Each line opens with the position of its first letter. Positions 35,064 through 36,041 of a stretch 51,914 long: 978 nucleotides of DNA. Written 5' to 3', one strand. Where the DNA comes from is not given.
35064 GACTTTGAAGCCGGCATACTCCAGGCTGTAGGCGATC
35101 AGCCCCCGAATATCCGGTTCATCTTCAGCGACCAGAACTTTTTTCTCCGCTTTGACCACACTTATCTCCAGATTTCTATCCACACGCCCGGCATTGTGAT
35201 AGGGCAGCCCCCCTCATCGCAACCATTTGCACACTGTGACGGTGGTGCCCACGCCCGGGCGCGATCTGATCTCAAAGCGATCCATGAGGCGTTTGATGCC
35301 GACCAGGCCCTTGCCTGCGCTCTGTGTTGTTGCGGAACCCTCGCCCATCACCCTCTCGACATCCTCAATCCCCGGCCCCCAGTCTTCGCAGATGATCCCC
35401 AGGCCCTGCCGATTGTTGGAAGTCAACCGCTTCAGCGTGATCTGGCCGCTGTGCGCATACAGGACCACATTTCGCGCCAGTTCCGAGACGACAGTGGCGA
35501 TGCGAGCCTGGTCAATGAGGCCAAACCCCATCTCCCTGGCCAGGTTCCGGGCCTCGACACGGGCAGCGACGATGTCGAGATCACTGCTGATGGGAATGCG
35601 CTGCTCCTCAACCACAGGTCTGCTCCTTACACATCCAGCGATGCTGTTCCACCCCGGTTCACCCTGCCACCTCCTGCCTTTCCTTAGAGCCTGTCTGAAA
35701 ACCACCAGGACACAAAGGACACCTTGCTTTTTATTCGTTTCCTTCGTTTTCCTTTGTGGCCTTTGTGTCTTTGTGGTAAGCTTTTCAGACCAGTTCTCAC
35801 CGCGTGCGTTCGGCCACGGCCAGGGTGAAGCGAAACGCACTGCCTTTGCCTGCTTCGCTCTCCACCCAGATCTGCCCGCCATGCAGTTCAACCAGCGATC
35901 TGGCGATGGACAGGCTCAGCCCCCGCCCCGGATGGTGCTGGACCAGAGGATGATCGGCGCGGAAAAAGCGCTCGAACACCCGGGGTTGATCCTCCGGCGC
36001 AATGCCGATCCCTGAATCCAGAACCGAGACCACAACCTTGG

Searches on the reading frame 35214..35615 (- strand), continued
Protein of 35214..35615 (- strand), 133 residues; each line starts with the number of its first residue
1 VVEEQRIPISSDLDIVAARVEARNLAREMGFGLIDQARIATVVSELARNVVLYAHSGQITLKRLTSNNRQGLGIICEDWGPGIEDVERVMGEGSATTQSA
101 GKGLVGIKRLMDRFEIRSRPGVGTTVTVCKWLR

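Call 44: search_solved_structures(query=A2, max_evalue=1, show_alignments=2)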
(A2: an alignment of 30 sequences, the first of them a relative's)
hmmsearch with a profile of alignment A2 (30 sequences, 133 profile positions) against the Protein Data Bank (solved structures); distinct sequences matched with E-value up to 1: 19.
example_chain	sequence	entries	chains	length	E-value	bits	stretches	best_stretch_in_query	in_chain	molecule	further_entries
1til_A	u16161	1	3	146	3.9e-07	33.1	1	24-131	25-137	Anti-sigma F factor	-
1l0o_A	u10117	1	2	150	4.3e-07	33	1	24-131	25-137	Anti-sigma F factor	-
1th8_A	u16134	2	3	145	6.3e-07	32.4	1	24-130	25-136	Anti-sigma F factor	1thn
1tid_A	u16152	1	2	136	8.8e-07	31.9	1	20-130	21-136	Anti-sigma F factor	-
8g3a_D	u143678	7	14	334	0.00016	24.6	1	35-127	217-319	Sensor protein BceS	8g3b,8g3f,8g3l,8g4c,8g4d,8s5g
3sl2_A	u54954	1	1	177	0.00024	24.1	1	24-127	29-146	Sensor histidine kinase yycG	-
6rh7_A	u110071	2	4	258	0.0088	19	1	33-125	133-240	Sensor histidine kinase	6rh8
3dge_A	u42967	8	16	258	0.0089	19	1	33-125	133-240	Sensor protein | Histidine kinase | Sensor histidine kinase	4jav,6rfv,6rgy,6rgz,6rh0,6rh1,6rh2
2c2a_A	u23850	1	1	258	0.009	19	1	33-125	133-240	SENSOR HISTIDINE KINASE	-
5uht_A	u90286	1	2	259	0.009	19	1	33-125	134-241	Sensor histidine kinase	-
6azr_A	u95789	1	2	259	0.009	19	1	33-125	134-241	Sensor histidine kinase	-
4jas_A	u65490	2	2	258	0.0095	18.9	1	33-125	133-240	Histidine kinase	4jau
7z8n_A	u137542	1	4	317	0.015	18.3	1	37-125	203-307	Histidine kinase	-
8h70_A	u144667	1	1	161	0.017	18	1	35-125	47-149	Phosphate regulon sensor protein PhoR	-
6m36_A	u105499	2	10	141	0.051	16.5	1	23-132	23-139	Serine-protein kinase RsbW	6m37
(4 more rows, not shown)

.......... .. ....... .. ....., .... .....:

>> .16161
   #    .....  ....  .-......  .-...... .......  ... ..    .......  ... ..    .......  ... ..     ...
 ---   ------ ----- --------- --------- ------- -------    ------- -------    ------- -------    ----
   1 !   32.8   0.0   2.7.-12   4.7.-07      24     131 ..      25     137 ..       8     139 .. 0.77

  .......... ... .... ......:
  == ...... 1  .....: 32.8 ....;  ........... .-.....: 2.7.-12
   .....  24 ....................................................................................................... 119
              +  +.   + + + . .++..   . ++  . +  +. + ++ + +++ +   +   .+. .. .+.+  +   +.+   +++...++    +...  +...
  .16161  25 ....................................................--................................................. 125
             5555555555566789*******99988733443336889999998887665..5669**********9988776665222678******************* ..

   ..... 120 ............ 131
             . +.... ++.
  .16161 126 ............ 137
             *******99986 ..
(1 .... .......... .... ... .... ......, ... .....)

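Call 51: search_protein_families(library=pfam, proteins=[L003:14413-17994:+, L003:8242-10008:+, L010:3319-5949:+, L010:9140-9628:+, L010:9628-10008:+, L010:10406-11002:+, L003:13513-13851:+, L003:13941-14369:+], max_evalue=0.001)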
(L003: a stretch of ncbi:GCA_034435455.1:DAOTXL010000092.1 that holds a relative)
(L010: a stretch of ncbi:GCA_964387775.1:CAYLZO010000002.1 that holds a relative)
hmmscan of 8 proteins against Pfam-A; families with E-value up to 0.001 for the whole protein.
L003:14413-17994:+ (1193 aa): 4 families
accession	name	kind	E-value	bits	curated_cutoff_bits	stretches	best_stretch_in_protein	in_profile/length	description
PF13185.12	GAF_2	-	3.7e-59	199.3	28.6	4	454-590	2-136/136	GAF domain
PF07228.17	SpoIIE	-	1e-57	195.7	25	1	1000-1190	2-191/192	Stage II sporulation protein E (SpoIIE)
PF01590.32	GAF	-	1.1e-53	181.7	22.4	4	455-589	1-133/133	GAF domain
PF13492.12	GAF_3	-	7.4e-44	149.7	27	4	288-425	3-128/129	GAF domain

L003:8242-10008:+ (588 aa): 3 families
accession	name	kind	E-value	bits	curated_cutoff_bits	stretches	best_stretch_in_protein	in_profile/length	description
PF13185.12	GAF_2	-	1.7e-49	168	28.6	3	33-171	2-136/136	GAF domain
PF01590.32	GAF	-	4.1e-40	137.8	22.4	3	34-170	1-133/133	GAF domain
PF13492.12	GAF_3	-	1.8e-30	106.5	27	2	200-341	1-129/129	GAF domain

L010:3319-5949:+ (876 aa): 5 families
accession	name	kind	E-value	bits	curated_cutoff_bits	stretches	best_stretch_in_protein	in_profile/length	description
PF13185.12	GAF_2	-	9.6e-62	207.6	28.6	3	214-352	2-136/136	GAF domain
PF01590.32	GAF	-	1e-52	178.6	22.4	3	216-351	2-133/133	GAF domain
PF13492.12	GAF_3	-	4.4e-45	153.7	27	4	382-523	1-129/129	GAF domain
PF01740.26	STAS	-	1.1e-13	51.3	22.6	1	748-839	2-93/106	STAS domain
PF11849.14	DUF3369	-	2.2e-08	35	27.2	0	161-192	136-167/168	Domain of unknown function (DUF3369)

L010:9140-9628:+ (162 aa): 1 family
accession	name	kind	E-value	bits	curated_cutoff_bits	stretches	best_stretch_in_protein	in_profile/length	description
PF01740.26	STAS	-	1.1e-16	60.9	22.6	1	35-127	2-94/106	STAS domain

L010:9628-10008:+ (126 aa): 1 family
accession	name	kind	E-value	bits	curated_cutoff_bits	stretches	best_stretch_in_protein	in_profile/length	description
PF01740.26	STAS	-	2.5e-10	40.5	22.6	1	8-98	4-94/106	STAS domain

L010:10406-11002:+ (198 aa): 2 families
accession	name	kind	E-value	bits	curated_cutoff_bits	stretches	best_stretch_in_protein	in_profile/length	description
PF07228.17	SpoIIE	-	5.4e-09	36.7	25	1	29-193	2-191/192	Stage II sporulation protein E (SpoIIE)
PF13672.11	PP2C_2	-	5.6e-06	26.5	24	1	21-61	14-54/209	Protein phosphatase 2C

L003:13513-13851:+ (112 aa): 2 families
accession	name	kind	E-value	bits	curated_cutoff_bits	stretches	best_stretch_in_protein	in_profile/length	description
PF01740.26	STAS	-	9.2e-16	58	22.6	1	3-104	2-102/106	STAS domain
PF13466.11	STAS_2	-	6.4e-10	39.5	29.2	1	14-96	1-80/80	STAS domain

L003:13941-14369:+ (142 aa): 2 families
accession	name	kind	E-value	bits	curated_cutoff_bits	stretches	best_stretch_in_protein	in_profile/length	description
PF13581.12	HATPase_c_2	-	3.2e-31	108.4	27.4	1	10-136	2-127/127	Histidine kinase-like ATPase domain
PF02518.31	HATPase_c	-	2e-07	31.9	26.4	1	39-134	5-105/111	Histidine kinase-, DNA gyrase B-, and HSP90-like ATPase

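Call 52: find_homologous_proteins(query=L003:14413-17994:+, max_evalue=1e-50)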
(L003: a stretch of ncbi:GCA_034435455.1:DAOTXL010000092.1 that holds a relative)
Query L003:14413-17994:+ (1193 aa): 266 proteins with E <= 1e-50 among 8000 candidates; the best 120 are listed.
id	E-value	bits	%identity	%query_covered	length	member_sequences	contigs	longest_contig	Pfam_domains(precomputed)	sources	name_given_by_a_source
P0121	0.0e+0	2584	99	100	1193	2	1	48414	PF13185.13,PF01590.33,PF13492.13,PF07228.18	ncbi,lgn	-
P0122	0.0e+0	2380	91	100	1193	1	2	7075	PF13185.13,PF01590.33,PF13492.13,PF07228.18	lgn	-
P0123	0.0e+0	2224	85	100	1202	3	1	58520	PF13185.13,PF01590.33,PF13492.13,PF07228.18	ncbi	-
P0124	0.0e+0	1992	76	100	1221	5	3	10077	PF13185.13,PF01590.33,PF13492.13,PF07228.18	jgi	-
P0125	0.0e+0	1733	69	98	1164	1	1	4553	PF13185.13,PF01590.33,PF13492.13,PF07228.18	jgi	jgi:sigma-B regulation protein RsbU (phosphoserine phosphatase)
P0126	0.0e+0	1732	67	98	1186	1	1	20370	PF13185.13,PF01590.33,PF13492.13,PF07228.18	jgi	jgi:serine phosphatase RsbU (regulator of sigma subunit)/putative methionine-R-sulfoxide reductase w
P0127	0.0e+0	1731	68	99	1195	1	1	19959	PF13185.13,PF01590.33,PF13492.13,PF07228.18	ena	-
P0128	0.0e+0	1730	68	96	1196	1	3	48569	PF13185.13,PF01590.33,PF13492.13,PF07228.18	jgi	jgi:serine phosphatase RsbU (regulator of sigma subunit)/putative methionine-R-sulfoxide reductase w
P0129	0.0e+0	1720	67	98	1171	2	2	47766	PF13185.13,PF01590.33,PF13492.13,PF07228.18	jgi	jgi:serine phosphatase RsbU (regulator of sigma subunit)/putative methionine-R-sulfoxide reductase w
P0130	0.0e+0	1707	67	99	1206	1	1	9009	PF13185.13,PF01590.33,PF13492.13,PF07228.18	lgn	-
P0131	0.0e+0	1706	67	96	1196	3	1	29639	PF13185.13,PF01590.33,PF13492.13,PF07228.18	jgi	jgi:sigma-B regulation protein RsbU (phosphoserine phosphatase)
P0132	0.0e+0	1700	67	98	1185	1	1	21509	PF13185.13,PF01590.33,PF13492.13,PF07228.18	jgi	jgi:serine phosphatase RsbU (regulator of sigma subunit)/putative methionine-R-sulfoxide reductase w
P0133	0.0e+0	1696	65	100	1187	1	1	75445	PF13185.13,PF01590.33,PF13492.13,PF07228.18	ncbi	-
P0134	0.0e+0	1691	66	100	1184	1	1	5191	PF13185.13,PF01590.33,PF13492.13,PF07228.18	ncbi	-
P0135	0.0e+0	1688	67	96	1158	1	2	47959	PF13185.13,PF01590.33,PF13492.13,PF07228.18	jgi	jgi:serine phosphatase RsbU (regulator of sigma subunit)/putative methionine-R-sulfoxide reductase w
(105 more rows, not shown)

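Call 53: find_encoding_contigs(protein=P0123, flank=6000, max_places=4)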
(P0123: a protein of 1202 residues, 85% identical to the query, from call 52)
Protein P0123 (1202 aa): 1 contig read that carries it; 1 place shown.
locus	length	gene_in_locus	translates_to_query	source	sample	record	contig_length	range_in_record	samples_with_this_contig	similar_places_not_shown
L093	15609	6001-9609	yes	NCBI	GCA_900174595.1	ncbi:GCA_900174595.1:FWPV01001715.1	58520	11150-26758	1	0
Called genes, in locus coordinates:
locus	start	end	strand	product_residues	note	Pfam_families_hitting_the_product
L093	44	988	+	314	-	PF13691:Lactamase_B_4 (weak), PF23023:Anti-Pycsar_Apyc1, PF00753:Lactamase_B, PF12706:Lactamase_B_2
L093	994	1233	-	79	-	-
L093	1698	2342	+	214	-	PF00149:Metallophos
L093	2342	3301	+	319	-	PF13224:DUF4032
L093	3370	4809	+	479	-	PF00587:tRNA-synt_2b, PF03129:HGTP_anticodon, PF09180:ProRS-C_1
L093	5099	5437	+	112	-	PF01740:STAS, PF13466:STAS_2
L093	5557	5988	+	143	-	PF13581:HATPase_c_2, PF02518:HATPase_c (weak)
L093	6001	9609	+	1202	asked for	PF01590:GAF, PF13185:GAF_2, PF13492:GAF_3, PF01590:GAF, PF13185:GAF_2, PF13492:GAF_3, PF01590:GAF, PF01590:GAF, +4 more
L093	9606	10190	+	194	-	PF00293:NUDIX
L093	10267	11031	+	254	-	PF01784:DUF34_NIF3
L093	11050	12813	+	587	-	PF14716:HHH_8, PF14520:HHH_5, PF14791:DNA_pol_B_thumb, PF02811:PHP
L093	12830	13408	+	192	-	PF06347:SH3_4 (faint), PF08239:SH3_3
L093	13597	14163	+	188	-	PF22741:PTP-NADK, PF22784:PTP-SAK, PF00782:DSPc, PF22785:Tc-R-P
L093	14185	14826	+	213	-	PF00753:Lactamase_B (weak), PF13483:Lactamase_B_3, PF12706:Lactamase_B_2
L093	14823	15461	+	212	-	PF12535:Nudix_N, PF00293:NUDIX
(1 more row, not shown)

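Call 54: find_encoding_contigs(protein=P0124, flank=6000, max_places=4)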
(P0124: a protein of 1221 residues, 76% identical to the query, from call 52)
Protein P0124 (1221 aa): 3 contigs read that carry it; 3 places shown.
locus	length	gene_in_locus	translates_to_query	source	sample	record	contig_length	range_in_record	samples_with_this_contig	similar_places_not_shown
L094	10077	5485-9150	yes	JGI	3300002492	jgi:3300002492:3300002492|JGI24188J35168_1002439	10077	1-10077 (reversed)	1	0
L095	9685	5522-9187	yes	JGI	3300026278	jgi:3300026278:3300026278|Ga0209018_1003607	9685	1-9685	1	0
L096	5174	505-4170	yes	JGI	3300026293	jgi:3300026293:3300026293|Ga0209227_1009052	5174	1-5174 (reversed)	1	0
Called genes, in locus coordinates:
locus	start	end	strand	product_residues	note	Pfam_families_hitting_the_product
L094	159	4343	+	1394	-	-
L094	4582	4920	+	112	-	PF01740:STAS, PF13466:STAS_2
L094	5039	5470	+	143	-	PF13581:HATPase_c_2, PF02518:HATPase_c (weak)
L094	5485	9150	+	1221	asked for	PF01590:GAF, PF13185:GAF_2, PF13492:GAF_3, PF01590:GAF, PF13185:GAF_2, PF13492:GAF_3, PF01590:GAF, PF01590:GAF, +4 more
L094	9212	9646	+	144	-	-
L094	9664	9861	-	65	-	-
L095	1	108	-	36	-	?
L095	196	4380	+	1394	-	PF18942:DUF5689 (faint), PF01336:tRNA_anti-codon (faint), PF13205:Big_5, PF02811:PHP (weak)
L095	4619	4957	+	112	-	PF01740:STAS, PF13466:STAS_2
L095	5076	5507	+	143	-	PF13581:HATPase_c_2, PF02518:HATPase_c (weak)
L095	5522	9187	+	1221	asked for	PF01590:GAF, PF13185:GAF_2, PF13492:GAF_3, PF01590:GAF, PF13185:GAF_2, PF13492:GAF_3, PF01590:GAF, PF01590:GAF, +4 more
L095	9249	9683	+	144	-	PF00293:NUDIX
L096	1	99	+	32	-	?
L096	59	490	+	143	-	PF13581:HATPase_c_2, PF02518:HATPase_c (weak)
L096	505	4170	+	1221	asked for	PF01590:GAF, PF13185:GAF_2, PF13492:GAF_3, PF01590:GAF, PF13185:GAF_2, PF13492:GAF_3, PF01590:GAF, PF01590:GAF, +4 more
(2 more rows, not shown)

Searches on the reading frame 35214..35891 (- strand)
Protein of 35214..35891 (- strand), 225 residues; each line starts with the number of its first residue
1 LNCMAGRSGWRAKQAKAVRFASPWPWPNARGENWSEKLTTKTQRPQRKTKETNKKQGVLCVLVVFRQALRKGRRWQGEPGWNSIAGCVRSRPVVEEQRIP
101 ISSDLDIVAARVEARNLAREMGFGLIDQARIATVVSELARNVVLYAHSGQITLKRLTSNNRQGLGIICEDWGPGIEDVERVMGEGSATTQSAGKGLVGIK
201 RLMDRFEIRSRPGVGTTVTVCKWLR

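Call 4: search_protein_families(library=pfam, proteins=[window:35214-35891:-], max_evalue=0.01)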
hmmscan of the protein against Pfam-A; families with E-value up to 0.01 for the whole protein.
window:35214-35891:- (225 aa): 2 families
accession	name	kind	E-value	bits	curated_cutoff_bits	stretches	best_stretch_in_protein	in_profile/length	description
PF13581.12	HATPase_c_2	-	1.7e-10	41.4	27.4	1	108-222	9-127/127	Histidine kinase-like ATPase domain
PF02518.31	HATPase_c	-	1.9e-08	35.1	26.4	1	127-221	2-106/111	Histidine kinase-, DNA gyrase B-, and HSP90-like ATPase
